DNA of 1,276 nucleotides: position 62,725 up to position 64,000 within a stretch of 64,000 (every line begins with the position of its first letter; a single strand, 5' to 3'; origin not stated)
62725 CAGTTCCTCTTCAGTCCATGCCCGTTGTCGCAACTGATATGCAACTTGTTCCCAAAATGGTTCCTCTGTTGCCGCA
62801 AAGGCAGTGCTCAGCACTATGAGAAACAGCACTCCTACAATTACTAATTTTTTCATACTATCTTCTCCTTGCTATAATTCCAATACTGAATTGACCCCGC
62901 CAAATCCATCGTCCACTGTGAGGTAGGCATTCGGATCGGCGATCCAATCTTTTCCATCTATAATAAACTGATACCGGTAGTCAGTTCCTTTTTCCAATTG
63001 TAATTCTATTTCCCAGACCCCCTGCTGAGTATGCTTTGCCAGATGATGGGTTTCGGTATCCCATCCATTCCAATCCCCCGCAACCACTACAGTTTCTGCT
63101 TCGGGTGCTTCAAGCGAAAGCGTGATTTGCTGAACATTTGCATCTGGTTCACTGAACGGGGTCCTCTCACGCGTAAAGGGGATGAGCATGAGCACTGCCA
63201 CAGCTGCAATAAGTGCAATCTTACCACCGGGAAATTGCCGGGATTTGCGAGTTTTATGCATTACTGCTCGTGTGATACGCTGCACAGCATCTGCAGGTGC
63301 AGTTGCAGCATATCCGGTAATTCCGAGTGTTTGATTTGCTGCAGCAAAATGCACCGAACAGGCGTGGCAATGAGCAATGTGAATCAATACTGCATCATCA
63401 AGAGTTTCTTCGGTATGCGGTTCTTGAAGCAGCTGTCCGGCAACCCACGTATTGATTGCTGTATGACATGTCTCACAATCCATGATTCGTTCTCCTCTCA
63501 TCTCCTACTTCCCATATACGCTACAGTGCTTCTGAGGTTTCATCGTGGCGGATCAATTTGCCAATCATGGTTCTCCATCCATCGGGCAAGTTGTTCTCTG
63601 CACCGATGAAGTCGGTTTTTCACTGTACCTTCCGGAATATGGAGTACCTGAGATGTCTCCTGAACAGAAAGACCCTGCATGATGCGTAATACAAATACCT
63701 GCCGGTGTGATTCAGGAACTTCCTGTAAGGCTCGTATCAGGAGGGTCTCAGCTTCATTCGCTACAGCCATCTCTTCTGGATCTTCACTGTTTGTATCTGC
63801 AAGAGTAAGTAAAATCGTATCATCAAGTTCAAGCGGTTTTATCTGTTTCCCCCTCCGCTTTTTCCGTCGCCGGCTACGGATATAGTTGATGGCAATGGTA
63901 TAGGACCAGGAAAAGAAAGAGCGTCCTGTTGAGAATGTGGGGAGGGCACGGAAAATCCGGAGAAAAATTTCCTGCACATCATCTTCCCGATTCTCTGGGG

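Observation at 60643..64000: ECF sigma / anti-sigma operon with an extracytoplasmic glycogen-binding sensor and three unknown envelope proteins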

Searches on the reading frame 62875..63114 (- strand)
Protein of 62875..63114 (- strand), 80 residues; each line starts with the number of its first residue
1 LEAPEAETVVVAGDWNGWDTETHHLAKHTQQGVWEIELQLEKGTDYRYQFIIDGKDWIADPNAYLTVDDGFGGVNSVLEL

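Call 79: search_solved_structures(query=window:62875-63114:-, max_evalue=1, show_alignments=5)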
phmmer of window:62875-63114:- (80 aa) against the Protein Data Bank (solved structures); distinct sequences matched with E-value up to 1: 42.
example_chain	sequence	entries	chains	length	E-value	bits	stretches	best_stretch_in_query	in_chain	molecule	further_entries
8jn0_A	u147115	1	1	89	0.0001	25.6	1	10-66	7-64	Alpha-amylase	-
4y0g_A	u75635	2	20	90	0.00062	23.1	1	7-78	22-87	5'-AMP-activated protein kinase subunit beta-2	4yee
2f15_A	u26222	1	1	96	0.00074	22.8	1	7-78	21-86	5'-AMP-activated protein kinase, beta-2 subunit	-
2lu3_A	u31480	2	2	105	0.00095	22.5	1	7-78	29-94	5'-AMP-activated protein kinase subunit beta-2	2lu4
4lpc_A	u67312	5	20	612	0.0019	21.5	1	3-52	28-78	1,4-alpha-glucan branching enzyme GlgB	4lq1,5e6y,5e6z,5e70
8sdb_A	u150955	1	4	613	0.0019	21.5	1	3-52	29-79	1,4-alpha-glucan branching enzyme GlgB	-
1m7x_A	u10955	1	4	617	0.002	21.5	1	3-52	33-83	1,4-alpha-glucan Branching Enzyme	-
6klf_A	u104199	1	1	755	0.0022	21.3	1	3-50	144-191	1,4-alpha-glucan branching enzyme GlgB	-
5gqw_A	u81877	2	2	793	0.0023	21.2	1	3-50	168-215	1,4-alpha-glucan branching enzyme GlgB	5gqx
5gqu_A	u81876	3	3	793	0.0024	21.2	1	3-50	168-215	1,4-alpha-glucan branching enzyme GlgB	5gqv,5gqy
5gqz_A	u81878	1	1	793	0.0024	21.2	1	3-50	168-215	1,4-alpha-glucan branching enzyme GlgB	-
5gr0_A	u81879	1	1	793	0.0024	21.2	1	3-50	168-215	1,4-alpha-glucan branching enzyme GlgB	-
5gr1_A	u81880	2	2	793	0.0024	21.2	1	3-50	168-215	1,4-alpha-glucan branching enzyme GlgB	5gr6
5gr2_A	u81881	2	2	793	0.0024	21.2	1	3-50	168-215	1,4-alpha-glucan branching enzyme GlgB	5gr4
5gr3_A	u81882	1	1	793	0.0024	21.2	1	3-50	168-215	1,4-alpha-glucan branching enzyme GlgB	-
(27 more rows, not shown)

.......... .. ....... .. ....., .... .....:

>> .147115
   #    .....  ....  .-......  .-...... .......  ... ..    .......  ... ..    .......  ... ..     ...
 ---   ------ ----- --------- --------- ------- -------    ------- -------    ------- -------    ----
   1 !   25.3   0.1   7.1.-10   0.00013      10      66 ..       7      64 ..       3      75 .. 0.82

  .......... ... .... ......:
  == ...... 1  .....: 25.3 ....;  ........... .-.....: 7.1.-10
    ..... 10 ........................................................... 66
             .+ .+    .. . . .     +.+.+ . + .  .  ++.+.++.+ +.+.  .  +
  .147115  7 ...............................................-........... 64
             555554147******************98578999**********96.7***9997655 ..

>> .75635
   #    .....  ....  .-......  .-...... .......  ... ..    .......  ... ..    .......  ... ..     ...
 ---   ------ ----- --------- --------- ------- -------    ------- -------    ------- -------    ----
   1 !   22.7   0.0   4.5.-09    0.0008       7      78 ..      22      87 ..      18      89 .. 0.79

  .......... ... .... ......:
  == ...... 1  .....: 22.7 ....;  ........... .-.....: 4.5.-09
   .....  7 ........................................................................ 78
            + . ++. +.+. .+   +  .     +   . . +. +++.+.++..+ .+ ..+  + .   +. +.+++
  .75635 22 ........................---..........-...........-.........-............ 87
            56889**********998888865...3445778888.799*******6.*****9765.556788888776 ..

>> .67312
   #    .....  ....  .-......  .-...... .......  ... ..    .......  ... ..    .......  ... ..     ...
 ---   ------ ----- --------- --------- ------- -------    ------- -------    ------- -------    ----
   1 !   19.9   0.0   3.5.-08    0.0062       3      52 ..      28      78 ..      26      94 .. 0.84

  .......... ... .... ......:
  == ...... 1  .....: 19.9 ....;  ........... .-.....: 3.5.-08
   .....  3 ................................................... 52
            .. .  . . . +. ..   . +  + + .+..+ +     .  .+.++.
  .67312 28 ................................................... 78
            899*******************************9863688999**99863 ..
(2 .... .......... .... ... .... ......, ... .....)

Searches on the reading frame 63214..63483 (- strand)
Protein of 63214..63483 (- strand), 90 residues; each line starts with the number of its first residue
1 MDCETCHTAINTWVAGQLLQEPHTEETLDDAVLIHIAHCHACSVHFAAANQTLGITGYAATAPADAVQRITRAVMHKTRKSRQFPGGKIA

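Call 99: search_solved_structures(query=window:63214-63483:-, max_evalue=10, show_alignments=3)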
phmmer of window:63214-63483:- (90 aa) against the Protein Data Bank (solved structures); distinct sequences matched with E-value up to 10: 1.
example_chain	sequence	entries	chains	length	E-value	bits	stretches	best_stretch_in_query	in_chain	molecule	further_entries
2r7h_A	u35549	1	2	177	0.071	16.7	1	25-68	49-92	Putative D-alanine N-acetyltransferase of GNAT family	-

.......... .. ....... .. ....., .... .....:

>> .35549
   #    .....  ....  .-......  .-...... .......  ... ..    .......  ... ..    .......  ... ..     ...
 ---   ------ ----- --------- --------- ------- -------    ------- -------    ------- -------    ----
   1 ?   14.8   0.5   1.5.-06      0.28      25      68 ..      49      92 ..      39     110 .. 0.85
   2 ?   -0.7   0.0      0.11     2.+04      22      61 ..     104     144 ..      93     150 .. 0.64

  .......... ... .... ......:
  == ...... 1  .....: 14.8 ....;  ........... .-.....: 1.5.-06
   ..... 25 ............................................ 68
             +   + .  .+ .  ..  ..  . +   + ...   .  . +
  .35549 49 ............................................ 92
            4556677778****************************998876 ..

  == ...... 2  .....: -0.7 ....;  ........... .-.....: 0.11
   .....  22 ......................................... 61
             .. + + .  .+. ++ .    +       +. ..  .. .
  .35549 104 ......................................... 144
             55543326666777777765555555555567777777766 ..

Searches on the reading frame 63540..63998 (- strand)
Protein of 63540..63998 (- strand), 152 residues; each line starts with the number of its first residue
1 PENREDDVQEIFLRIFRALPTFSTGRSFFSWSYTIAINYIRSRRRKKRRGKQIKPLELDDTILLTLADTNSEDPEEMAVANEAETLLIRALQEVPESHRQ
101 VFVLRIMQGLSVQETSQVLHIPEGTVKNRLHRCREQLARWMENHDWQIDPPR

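Call 3: search_protein_families(library=pfam, proteins=[window:63540-63998:-], max_evalue=1)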
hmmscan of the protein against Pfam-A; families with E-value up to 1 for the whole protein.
window:63540-63998:- (152 aa): 13 families
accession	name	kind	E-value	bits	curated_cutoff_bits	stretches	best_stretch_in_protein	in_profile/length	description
PF08281.18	Sigma70_r4_2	-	1.5e-14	53.8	25.7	1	86-137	3-54/54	Sigma-70, region 4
PF04545.22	Sigma70_r4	-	5.8e-11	42.2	24.1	1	90-137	1-48/50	Sigma-70, region 4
PF07638.17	Sigma70_ECF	-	7.1e-10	39.5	21.1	1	12-141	57-183/185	ECF sigma factor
PF04542.20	Sigma70_r2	-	8.4e-10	38.7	24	1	3-49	22-70/71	Sigma-70 region 2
PF13384.12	HTH_23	-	0.00015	21.9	24.6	1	96-132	4-40/50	Homeodomain-like domain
PF13556.12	HTH_30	-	0.00018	21.7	27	1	108-139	11-42/59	PucR C-terminal helix-turn-helix domain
PF00196.25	GerE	-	0.011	15.7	23.5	1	97-132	4-40/57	Bacterial regulatory proteins, luxR family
PF22233.2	PhyR_sigma-like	-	0.031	14.5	27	1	92-128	2-38/50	Response regulator PhyR, sigma-like domain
PF13542.12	HTH_Tnp_ISL3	-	0.058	13.3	27.4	1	104-132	22-49/51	Helix-turn-helix domain of transposase family ISL3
PF01285.24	TEA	-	0.088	13.6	25.1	0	82-103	8-29/68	TEA/ATTS domain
PF13518.12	HTH_28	-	0.1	13.1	25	1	98-135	1-38/52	Helix-turn-helix domain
PF00424.23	REV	-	0.24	11.9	22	1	41-91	38-87/94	REV protein (anti-repression trans-activator protein)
PF20432.4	Xre-like-HTH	-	0.34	11.7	25.8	0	109-128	23-42/63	Antitoxin Xre-like helix-turn-helix domain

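Call 4: search_protein_families(library=ncbifam, proteins=[window:63540-63998:-], max_evalue=1)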
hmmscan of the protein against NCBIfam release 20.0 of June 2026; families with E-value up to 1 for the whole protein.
window:63540-63998:- (152 aa): 103 families (the best 25 are shown)
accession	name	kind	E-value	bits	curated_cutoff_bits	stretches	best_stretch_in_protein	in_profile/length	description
NF008888.0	PRK11922.1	equivalog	4.7e-29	101.7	204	1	4-142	57-197/231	RNA polymerase sigma factor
TIGR02937.1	sigma70-ECF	superfamily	1.2e-26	93.3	42.9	1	4-139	28-163/165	sigma-70 family RNA polymerase sigma factor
NF009171.0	PRK12518.1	equivalog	1.4e-25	90.2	208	1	5-143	54-186/191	RNA polymerase sigma factor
NF007223.0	PRK09641.1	equivalog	5.7e-25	88.2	209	1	4-143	45-186/187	RNA polymerase sigma factor SigW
TIGR02948.1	SigW_bacill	equivalog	1.4e-22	80.7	243.1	1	5-142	46-185/187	RNA polymerase sigma factor SigW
NF009166.1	PRK12513.1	equivalog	2.4e-22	79.6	206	1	4-139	49-184/193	RNA polymerase sigma factor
TIGR02939.1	RpoE_Sigma70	equivalog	6.5e-22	78.5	236.15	1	3-140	46-185/190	RNA polymerase sigma factor RpoE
NF007225.0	PRK09643.1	equivalog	6.6e-21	74.9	190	1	2-144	52-185/204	RNA polymerase sigma factor SigM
NF009195.0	PRK12543.1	subfamily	3.5e-20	72.3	197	1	3-144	46-181/192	RNA polymerase sigma factor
NF007230.0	PRK09648.1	subfamily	3.9e-20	72.4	209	1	5-142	58-190/195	RNA polymerase sigma factor ShbA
NF009185.0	PRK12533.1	equivalog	5.2e-19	68.8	248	1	3-143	55-195/231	RNA polymerase sigma factor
TIGR02952.1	Sig70_famx2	equivalog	7.2e-19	68.3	206.45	1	5-141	39-170/170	ECF subfamily RNA polymerase sigma factor, BldN family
NF007220.0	PRK09639.1-5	equivalog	2.2e-18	66.7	260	1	2-145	28-168/181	RNA polymerase sigma factor SigX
NF006930.0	PRK09415.1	subfamily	2.4e-18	66.6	198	1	5-143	44-177/179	RNA polymerase factor sigma C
TIGR02989.1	Sig-70_gvs1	subfamily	4.3e-18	65.8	124.55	1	3-139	27-156/158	RNA polymerase sigma-70 factor, Rhodopirellula/Verrucomicrobium family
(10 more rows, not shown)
